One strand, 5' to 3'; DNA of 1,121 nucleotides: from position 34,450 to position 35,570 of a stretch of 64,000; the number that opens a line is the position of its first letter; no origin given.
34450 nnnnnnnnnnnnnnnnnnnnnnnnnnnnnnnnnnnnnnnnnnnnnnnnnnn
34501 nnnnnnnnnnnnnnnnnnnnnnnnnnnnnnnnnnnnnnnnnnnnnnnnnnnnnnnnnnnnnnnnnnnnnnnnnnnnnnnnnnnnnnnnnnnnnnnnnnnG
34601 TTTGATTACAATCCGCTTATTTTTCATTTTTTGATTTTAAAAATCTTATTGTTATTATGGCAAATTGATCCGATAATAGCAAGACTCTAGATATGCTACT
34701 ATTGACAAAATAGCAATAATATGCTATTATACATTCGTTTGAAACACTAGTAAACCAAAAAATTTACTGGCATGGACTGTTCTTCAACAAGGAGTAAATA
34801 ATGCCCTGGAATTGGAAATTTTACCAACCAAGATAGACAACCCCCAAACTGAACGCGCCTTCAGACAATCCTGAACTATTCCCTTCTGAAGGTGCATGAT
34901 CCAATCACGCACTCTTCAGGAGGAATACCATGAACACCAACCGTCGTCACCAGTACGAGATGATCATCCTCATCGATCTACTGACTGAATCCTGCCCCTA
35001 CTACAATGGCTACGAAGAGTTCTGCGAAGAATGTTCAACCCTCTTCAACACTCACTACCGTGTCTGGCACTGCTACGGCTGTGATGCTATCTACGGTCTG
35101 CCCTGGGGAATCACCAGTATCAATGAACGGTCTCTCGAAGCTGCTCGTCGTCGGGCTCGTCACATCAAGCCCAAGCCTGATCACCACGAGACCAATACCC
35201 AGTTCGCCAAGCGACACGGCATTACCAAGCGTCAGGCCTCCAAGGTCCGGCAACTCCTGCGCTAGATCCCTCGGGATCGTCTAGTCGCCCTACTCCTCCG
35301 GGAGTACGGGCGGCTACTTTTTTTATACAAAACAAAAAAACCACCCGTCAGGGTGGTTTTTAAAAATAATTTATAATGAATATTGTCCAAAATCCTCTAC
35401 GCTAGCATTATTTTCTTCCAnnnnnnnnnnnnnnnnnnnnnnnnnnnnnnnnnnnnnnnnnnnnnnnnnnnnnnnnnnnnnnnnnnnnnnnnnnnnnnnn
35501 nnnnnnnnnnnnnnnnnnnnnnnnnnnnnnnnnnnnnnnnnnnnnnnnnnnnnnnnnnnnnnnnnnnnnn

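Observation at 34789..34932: Leader with an 11-codon uORF (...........) and mutually exclusive helices gating the SD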

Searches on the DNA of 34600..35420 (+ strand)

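Call 6: search_rna_families(source=window, start=34600, end=35420, threshold=evalue, max_evalue=10, show_alignments=2)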
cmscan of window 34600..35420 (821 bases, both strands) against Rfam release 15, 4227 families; matches with E-value up to 10: 18.
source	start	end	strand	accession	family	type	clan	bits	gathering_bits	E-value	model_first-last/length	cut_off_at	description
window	35329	35384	-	RF02064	STnc370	Gene; sRNA;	-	28.3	54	0.16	1-71/71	no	Enterobacterial sRNA STnc370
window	35332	35396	-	RF00106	RNAI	Gene; antisense;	-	28.1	47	0.005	1-102/102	no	RNAI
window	35334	35405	-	RF02379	csRNA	Gene; sRNA;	-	25.2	57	0.68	1-93/93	no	Cia-dependent small RNA csRNA1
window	35276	35365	+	RF00106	RNAI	Gene; antisense;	-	21.9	47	0.14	1-102/102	no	RNAI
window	35326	35413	-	RF01772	rnk_pseudo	Cis-reg; leader;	-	20.7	55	0.64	1-108/108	no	Pseudomonas rnk leader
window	35331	35418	-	RF01859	Phe_leader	Cis-reg; leader;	-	19.4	55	1.7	1-125/125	no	Phenylalanine leader peptide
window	35305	35366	+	RF01859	Phe_leader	Cis-reg; leader;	-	19.1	55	1.9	1-125/125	no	Phenylalanine leader peptide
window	35323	35420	-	RF00557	L10_leader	Cis-reg; leader;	-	17.6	44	2.5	58-138/138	5'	Ribosomal protein L10 leader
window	35283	35400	-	RF02822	Srn266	Gene; sRNA;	-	17.1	63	5.5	1-112/112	no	Streptococcus RNA 266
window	35306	35348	-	RF00639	mir-515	Gene; miRNA;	CL00096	16.1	68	5.2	22-66/87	no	mir-515 microRNA precursor family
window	34702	34820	+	RF03096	RAGATH-19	Gene; sRNA;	-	16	85.6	9.1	1-141/141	no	RAGATH-19 RNA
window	35333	35420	-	RF00512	Leu_leader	Cis-reg; leader;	-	15.8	50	2.1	30-148/148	5'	Leucine operon leader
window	35283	35315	-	RF03693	MIR1919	Gene; miRNA;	-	15.3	85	6.4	1-123/123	no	MIR1919 microRNA precursor family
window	34613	34789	-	RF01578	RUF1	Gene; sRNA;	-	13.7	70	7.4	1-264/264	no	Plasmodium RNA of unkown function RUF1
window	34828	34888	+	RF02292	TtnuCD16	Gene; snRNA; snoRNA; CD-box;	-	13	75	9.2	1-58/58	no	Tetrahymena snoRNA TtnuCD16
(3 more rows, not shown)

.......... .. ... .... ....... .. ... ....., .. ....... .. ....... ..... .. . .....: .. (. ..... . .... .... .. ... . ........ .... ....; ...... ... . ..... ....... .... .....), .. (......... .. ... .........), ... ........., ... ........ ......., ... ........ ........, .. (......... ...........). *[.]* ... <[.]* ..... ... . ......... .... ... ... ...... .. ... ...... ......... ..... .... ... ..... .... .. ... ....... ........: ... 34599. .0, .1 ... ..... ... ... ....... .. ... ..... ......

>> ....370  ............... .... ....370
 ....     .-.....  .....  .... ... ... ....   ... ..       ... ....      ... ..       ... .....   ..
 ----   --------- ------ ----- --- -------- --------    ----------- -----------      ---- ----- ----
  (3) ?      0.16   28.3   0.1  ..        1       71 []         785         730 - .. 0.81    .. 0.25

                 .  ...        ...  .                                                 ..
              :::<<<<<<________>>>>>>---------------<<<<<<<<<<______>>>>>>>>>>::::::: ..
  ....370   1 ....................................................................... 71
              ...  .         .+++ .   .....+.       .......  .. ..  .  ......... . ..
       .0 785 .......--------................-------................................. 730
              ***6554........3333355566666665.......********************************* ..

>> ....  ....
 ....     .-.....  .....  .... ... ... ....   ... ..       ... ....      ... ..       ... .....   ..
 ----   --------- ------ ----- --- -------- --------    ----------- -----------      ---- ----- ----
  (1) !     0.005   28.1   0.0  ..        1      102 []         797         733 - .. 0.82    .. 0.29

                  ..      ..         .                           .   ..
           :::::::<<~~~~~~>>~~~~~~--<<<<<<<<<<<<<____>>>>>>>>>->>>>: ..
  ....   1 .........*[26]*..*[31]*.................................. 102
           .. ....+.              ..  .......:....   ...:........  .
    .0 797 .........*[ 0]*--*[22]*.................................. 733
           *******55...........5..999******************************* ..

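Call 62: build_rna_model(alignment_id=A5, structure=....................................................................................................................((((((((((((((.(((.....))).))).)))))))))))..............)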
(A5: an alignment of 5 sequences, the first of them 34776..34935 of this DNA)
Model R1 built from alignment A5 (5 sequences, 172 columns); structure: as given.
model positions 164; base pairs 17; branch points 0; effective number of sequences 2.11; information 0.59 bits per position. Calibrated on 0.2 Mb of random sequence (short: E-values are rough).
structure used (alignment columns):
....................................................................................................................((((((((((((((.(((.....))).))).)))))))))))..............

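Call 63: search_with_rna_model(model_id=R1, sources=[window, L012, L013, L014, L015, L016, L017, L018, L019, L020, L021, L022, L023, L024, L025, L026, L027, L028, L029, L030, L031, L032, L033, L053, L054, L057, L059, L062, L063, L072, L074, L075, L089, L092, L094, L095, L100, L101, L003], max_evalue=10)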
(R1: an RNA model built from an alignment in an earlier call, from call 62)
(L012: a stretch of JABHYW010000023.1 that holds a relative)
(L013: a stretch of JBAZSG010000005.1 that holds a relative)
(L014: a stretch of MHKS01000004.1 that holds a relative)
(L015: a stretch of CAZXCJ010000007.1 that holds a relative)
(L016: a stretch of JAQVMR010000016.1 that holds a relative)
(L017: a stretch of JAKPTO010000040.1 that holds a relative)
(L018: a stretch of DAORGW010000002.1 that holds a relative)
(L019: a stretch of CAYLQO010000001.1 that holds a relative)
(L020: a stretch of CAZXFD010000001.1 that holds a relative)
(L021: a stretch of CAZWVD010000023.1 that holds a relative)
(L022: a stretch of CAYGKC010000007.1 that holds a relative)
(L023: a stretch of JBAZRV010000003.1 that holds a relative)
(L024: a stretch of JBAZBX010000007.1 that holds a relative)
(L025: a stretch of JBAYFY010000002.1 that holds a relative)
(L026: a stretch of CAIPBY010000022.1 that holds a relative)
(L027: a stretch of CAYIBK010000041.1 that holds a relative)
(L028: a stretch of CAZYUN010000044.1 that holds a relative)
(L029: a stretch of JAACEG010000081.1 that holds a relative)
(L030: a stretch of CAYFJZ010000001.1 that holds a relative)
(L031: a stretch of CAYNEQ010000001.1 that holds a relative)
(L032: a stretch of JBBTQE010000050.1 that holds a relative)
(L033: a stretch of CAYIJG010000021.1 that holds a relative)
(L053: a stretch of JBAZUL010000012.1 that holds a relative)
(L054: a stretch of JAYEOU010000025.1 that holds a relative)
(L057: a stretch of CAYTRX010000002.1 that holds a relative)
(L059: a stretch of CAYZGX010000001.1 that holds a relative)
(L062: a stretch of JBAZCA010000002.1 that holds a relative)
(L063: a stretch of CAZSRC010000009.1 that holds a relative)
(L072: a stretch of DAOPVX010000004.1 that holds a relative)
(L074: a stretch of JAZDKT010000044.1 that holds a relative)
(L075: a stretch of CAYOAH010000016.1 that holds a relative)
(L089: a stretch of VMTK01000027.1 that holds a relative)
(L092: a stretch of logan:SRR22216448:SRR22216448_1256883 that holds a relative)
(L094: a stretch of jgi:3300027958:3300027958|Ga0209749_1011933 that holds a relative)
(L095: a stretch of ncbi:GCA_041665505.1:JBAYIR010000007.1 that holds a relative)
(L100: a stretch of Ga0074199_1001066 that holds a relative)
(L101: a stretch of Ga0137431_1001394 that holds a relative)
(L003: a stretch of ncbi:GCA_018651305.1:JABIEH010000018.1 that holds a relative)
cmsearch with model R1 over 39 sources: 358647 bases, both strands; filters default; matches with E-value up to 10: 21.
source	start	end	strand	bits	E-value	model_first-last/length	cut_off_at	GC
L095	7845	8006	+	157.1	5.3e-37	1-164/164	no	0.49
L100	2852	3006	+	156.5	7.6e-37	1-164/164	no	0.52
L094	589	743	+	154.8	2e-36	1-164/164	no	0.53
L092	723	885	+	151.6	1.3e-35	1-164/164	no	0.47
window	34774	34935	+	149.5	4.1e-35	1-164/164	no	0.44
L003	9845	10006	+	149.5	4.1e-35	1-164/164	no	0.44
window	5522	5630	-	16.7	0.04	1-164/164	no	0.34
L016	5061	5191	+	14.2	0.17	1-164/164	no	0.31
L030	551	670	+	13.1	0.3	1-164/164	no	0.37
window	43795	43956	-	10.1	1.6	1-164/164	no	0.33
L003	18866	19027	-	10.1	1.6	1-164/164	no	0.33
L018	5158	5205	-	9.7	2.2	1-164/164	no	0.23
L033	2508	2623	-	8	5.7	1-164/164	no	0.41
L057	3355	3426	+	7.9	5.9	1-164/164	no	0.26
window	38150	38195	+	7.9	5.9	1-164/164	no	0.37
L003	13221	13266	+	7.9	5.9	1-164/164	no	0.37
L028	904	1038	+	7.6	7.3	1-164/164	no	0.34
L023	6310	6385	+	7.5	7.3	1-164/164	no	0.43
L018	2848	2932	+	7.4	7.9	1-164/164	no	0.35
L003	451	517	-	7.4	7.9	1-164/164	no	0.22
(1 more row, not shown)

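Call 72: search_rna_families(sources=[L092, L094], threshold=evalue, max_evalue=1)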
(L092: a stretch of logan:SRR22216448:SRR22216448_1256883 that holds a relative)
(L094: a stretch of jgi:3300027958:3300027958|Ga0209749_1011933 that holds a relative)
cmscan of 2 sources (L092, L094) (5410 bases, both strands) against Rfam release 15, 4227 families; matches with E-value up to 1: 2.
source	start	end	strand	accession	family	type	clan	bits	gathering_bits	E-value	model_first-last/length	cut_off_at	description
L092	1523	1593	-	RF00005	tRNA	Gene; tRNA;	CL00001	64.4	29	9.1e-13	1-71/71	no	tRNA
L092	2034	2080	-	RF00005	tRNA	Gene; tRNA;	CL00001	29.7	29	0.0032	26-71/71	5'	tRNA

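Call 77: search_with_rna_model(model_id=R1, sources=[L102, L103, L104], max_evalue=10)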
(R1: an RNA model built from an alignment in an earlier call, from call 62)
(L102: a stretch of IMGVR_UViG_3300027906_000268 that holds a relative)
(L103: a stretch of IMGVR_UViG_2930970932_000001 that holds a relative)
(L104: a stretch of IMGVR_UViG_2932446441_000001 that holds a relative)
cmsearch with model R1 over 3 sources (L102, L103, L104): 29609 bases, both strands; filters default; matches with E-value up to 10: 0.
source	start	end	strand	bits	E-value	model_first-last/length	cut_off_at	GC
